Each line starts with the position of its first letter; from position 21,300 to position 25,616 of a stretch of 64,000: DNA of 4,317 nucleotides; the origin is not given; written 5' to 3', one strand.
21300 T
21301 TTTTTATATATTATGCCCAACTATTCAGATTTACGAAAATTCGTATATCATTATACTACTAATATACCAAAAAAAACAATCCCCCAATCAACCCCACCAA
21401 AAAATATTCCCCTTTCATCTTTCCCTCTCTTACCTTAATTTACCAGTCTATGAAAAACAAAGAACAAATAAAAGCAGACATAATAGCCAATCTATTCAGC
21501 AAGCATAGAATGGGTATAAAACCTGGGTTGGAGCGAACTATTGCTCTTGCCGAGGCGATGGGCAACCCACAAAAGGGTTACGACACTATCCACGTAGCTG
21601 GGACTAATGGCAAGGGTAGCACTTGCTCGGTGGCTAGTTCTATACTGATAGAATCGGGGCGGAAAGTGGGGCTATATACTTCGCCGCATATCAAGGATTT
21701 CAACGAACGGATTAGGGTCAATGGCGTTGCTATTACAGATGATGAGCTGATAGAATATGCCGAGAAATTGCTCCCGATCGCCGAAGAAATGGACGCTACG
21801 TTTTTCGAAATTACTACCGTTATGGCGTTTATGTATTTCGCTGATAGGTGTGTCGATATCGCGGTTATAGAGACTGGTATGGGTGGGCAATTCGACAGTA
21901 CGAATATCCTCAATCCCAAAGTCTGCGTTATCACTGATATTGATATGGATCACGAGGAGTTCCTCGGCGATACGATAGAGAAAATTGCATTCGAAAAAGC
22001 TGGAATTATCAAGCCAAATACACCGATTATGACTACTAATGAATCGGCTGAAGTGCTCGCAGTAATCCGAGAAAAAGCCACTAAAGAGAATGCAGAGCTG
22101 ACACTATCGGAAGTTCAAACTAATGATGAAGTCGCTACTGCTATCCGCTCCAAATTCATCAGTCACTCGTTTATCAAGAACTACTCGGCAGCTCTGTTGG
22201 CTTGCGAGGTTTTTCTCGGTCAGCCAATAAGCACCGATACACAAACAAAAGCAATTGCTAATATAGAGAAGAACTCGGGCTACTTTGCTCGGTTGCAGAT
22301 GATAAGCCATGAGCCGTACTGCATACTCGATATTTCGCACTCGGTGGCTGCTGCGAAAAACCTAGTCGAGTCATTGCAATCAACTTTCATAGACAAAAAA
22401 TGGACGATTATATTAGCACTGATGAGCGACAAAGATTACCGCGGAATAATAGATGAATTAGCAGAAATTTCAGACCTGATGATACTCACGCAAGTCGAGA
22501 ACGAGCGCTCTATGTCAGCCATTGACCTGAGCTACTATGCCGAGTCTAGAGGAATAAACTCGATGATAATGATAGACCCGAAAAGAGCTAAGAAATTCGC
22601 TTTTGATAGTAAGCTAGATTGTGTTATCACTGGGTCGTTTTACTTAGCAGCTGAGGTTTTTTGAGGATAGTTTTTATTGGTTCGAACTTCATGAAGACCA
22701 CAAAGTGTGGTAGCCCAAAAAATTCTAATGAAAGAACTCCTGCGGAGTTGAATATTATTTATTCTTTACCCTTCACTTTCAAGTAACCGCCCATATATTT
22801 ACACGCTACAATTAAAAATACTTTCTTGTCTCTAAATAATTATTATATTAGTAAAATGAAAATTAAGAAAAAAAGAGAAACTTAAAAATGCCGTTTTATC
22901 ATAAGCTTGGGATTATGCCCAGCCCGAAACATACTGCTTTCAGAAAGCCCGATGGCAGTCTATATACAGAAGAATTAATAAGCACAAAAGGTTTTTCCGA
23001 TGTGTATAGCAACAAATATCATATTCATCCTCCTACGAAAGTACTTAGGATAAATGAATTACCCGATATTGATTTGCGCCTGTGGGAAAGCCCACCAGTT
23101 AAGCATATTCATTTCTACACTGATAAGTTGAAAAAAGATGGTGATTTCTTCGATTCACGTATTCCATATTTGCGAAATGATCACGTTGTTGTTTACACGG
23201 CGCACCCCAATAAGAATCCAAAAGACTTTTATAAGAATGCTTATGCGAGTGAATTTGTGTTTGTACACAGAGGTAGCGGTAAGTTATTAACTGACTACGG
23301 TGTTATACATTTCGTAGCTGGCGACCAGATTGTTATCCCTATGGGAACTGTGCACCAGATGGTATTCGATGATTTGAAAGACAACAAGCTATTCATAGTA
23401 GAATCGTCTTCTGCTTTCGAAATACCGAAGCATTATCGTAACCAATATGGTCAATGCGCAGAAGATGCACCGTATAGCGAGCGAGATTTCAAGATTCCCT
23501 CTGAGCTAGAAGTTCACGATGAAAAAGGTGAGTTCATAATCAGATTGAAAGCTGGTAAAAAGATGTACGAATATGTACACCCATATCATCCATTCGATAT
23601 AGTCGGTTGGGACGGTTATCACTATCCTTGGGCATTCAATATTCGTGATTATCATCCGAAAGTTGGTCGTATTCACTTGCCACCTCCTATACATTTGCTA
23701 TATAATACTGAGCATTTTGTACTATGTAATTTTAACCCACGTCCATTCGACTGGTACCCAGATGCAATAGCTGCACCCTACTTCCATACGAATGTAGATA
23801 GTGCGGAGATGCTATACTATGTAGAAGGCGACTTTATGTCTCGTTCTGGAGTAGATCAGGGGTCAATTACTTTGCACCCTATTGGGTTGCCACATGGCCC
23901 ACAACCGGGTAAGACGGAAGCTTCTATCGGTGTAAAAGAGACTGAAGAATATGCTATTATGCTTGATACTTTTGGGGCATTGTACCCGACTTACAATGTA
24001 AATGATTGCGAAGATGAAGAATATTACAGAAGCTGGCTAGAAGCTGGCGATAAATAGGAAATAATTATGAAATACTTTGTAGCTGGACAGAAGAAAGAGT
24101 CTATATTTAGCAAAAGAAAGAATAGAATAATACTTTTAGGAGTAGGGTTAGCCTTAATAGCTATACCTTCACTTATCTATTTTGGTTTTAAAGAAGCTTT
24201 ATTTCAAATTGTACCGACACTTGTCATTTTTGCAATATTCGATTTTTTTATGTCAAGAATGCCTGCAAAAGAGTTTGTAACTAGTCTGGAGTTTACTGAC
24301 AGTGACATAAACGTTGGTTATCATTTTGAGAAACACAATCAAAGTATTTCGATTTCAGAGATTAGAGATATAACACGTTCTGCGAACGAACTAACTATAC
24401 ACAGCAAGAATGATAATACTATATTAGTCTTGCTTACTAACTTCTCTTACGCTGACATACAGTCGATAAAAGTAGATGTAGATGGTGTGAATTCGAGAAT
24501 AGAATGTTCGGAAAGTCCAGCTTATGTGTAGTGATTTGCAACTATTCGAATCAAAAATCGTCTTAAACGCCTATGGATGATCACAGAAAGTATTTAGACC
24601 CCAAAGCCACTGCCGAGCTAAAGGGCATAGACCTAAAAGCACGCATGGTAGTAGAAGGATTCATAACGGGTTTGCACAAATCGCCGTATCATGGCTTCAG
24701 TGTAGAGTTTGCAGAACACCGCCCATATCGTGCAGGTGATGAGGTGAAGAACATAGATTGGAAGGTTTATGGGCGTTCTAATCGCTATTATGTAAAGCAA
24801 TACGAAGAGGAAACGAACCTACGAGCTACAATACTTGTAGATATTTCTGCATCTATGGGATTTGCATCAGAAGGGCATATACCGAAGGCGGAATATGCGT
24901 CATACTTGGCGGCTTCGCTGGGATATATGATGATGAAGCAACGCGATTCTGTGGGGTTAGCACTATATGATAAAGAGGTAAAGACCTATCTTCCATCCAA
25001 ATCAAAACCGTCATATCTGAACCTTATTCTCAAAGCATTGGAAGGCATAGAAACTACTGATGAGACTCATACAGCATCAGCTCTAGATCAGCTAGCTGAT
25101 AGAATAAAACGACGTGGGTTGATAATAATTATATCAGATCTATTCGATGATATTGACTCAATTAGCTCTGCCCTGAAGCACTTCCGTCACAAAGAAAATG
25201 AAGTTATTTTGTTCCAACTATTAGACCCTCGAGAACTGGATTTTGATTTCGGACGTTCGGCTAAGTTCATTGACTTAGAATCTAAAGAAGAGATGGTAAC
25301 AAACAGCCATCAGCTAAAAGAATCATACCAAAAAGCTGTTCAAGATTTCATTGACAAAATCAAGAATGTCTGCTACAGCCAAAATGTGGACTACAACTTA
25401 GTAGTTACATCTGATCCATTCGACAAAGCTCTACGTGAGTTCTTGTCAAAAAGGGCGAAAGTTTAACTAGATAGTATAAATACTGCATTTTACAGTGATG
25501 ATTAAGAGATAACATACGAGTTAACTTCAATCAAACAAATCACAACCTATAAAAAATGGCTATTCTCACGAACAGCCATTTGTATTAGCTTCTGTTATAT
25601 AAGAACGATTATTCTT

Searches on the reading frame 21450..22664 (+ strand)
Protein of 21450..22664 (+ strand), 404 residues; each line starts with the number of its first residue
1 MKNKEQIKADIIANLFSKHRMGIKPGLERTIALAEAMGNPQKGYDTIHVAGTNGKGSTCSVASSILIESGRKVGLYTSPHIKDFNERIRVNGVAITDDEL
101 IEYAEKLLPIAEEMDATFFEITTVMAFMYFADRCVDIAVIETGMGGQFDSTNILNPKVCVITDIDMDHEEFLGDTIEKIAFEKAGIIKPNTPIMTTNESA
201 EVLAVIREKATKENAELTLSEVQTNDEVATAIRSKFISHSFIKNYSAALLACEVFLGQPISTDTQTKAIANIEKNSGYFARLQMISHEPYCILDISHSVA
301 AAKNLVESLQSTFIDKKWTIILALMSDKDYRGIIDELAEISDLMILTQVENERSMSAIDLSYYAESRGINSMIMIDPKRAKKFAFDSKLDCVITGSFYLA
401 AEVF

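Call 95: search_protein_families(library=pfam, proteins=[window:21450-22664:+], max_evalue=0.001)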
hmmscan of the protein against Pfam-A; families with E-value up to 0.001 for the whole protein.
window:21450-22664:+ (404 aa): 2 families
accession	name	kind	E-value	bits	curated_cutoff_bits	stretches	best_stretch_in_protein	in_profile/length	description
PF08245.18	Mur_ligase_M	-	2.4e-12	47.7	24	1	49-229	1-155/200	Mur ligase middle domain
PF02875.26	Mur_ligase_C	-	4.4e-09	37.7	28.4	1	281-370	2-96/127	Mur ligase, glutamate ligase domain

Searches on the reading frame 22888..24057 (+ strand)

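Call 95: search_protein_families(library=pfam, proteins=[window:22888-24057:+], max_evalue=0.001)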
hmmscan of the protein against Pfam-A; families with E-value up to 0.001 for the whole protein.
window:22888-24057:+ (389 aa): 3 families
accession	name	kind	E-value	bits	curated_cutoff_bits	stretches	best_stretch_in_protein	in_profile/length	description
PF20510.4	HgmA_N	-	7.2e-09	35.8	20.2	1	102-251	129-272/273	Homogentisate 1,2-dioxygenase N-terminal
PF07883.17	Cupin_2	-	4.7e-05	23.5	27.2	1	117-167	16-65/70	Cupin domain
PF04209.19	HgmA_C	-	0.00088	19.5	21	0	291-383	47-146/153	Homogentisate 1,2-dioxygenase C-terminal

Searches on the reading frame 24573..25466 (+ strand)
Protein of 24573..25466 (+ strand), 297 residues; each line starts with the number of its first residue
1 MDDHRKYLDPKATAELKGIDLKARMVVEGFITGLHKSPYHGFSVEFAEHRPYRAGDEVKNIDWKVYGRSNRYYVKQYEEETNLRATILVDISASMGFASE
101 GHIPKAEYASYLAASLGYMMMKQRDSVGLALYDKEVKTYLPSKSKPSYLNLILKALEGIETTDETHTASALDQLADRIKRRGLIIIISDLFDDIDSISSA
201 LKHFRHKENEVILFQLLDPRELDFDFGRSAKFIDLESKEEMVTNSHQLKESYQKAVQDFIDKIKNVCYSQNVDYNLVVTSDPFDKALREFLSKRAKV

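Call 95: search_protein_families(library=pfam, proteins=[window:24573-25466:+], max_evalue=0.001)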
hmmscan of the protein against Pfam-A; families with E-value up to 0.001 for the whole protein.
window:24573-25466:+ (297 aa): 3 families
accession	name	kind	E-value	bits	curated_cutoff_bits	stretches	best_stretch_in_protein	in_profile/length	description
PF01882.25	DUF58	-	1.5e-46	158.8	23.4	1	48-257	1-211/216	Protein of unknown function DUF58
PF13519.12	VWA_2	-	4.7e-09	37.3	27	1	87-189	3-105/107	von Willebrand factor type A domain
PF00092.34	VWA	-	0.00076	20.2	23.8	0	87-179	4-93/174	von Willebrand factor type A domain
